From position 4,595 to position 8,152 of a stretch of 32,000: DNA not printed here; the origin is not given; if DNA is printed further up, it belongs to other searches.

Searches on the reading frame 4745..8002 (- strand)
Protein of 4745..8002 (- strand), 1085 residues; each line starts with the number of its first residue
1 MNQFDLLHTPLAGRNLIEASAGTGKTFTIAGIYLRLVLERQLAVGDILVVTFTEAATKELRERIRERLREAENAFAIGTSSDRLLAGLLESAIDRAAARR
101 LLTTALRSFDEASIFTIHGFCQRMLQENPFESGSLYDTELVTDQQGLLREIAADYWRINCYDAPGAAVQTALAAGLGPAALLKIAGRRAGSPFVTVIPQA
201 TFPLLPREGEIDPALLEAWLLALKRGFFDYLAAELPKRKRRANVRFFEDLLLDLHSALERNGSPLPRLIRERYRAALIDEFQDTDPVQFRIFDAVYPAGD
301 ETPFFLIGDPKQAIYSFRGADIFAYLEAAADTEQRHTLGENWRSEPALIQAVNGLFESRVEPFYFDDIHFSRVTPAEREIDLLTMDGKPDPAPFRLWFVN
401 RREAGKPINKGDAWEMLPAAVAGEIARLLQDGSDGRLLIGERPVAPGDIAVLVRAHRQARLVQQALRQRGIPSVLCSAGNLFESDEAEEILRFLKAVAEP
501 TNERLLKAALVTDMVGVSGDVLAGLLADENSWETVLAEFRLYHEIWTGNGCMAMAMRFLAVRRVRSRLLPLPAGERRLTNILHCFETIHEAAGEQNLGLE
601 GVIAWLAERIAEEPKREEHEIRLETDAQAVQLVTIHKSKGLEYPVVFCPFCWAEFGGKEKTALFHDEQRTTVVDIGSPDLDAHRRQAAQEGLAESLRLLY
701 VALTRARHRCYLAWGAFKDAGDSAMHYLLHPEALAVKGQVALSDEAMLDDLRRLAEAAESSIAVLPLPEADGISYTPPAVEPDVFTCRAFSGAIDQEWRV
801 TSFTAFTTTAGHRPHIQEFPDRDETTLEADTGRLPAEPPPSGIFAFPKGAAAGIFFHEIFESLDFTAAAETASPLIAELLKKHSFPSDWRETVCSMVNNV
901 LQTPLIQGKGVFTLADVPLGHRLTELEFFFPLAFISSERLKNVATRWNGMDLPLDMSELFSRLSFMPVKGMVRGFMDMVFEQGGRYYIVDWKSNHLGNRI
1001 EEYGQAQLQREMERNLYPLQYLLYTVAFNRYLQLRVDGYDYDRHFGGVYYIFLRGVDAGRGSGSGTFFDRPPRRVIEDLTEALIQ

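Call 6: search_protein_families(library=padloc, proteins=[window:4745-8002:-], max_evalue=0.001)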
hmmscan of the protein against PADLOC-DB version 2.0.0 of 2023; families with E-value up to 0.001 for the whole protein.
window:4745-8002:- (1085 aa): 50 families (the best 25 are shown)
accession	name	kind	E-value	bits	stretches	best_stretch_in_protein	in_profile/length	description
PDLC03802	RTasHel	-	1.9e-34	117.6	2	247-510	168-372/675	DRT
PDLC00117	GajB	-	1.6e-28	97.6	2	443-716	347-576/604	UrvD helicase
PDLC00132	GajB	-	8e-27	92.1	2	246-356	189-299/625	UrvD helicase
PDLC00123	GajB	-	2.5e-24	83.8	2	267-374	171-277/540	UrvD helicase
PDLC00110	GajB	-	1.9e-23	80.9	2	228-327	227-331/725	UrvD helicase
PDLC00114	GajB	-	2.7e-23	80.4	2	247-356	191-299/635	UrvD helicase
PDLC00130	GajB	-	8.3e-23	78.5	1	266-357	199-291/589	UrvD helicase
PDLC00122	GajB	-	1.3e-22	78.4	2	268-356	158-247/502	UrvD helicase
PDLC00103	GajB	-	5.3e-21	73.2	2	253-356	192-295/612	UrvD helicase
PDLC00129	GajB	-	5.4e-21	72.8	2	257-357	210-310/594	UrvD helicase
PDLC00107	GajB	-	7.4e-21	72.4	2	270-344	213-286/587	UrvD helicase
PDLC00121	GajB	-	1e-20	71.8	1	229-356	161-283/565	UrvD helicase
PDLC00119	GajB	-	1.5e-20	71.7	1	248-357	195-301/565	UrvD helicase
PDLC00112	GajB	-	1.7e-20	71.2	2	261-355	200-294/581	UrvD helicase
PDLC00136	GajB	-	1e-19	68.9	1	265-358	199-291/570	UrvD helicase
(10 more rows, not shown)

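Call 7: search_protein_families(library=pfam, proteins=[window:4745-8002:-], max_evalue=0.001)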
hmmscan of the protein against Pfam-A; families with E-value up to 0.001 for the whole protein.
window:4745-8002:- (1085 aa): 5 families
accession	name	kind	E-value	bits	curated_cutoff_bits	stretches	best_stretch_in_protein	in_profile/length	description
PF00580.27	UvrD-helicase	-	9.5e-52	176.8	23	1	10-331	11-269/271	UvrD/REP helicase N-terminal domain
PF13361.12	UvrD_C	-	9.3e-24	84.9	25.6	2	577-714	237-347/350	UvrD-like helicase C-terminal domain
PF13245.12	AAA_19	-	1.3e-13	51.7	25.1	1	16-318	15-134/134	AAA domain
PF13538.12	UvrD_C_2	-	5.6e-12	45.8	27.4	2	632-655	4-29/52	UvrD-like helicase C-terminal domain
PF12705.13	PDDEXK_1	-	0.00025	21.5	22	0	852-1035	37-176/247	PD-(D/E)XK nuclease superfamily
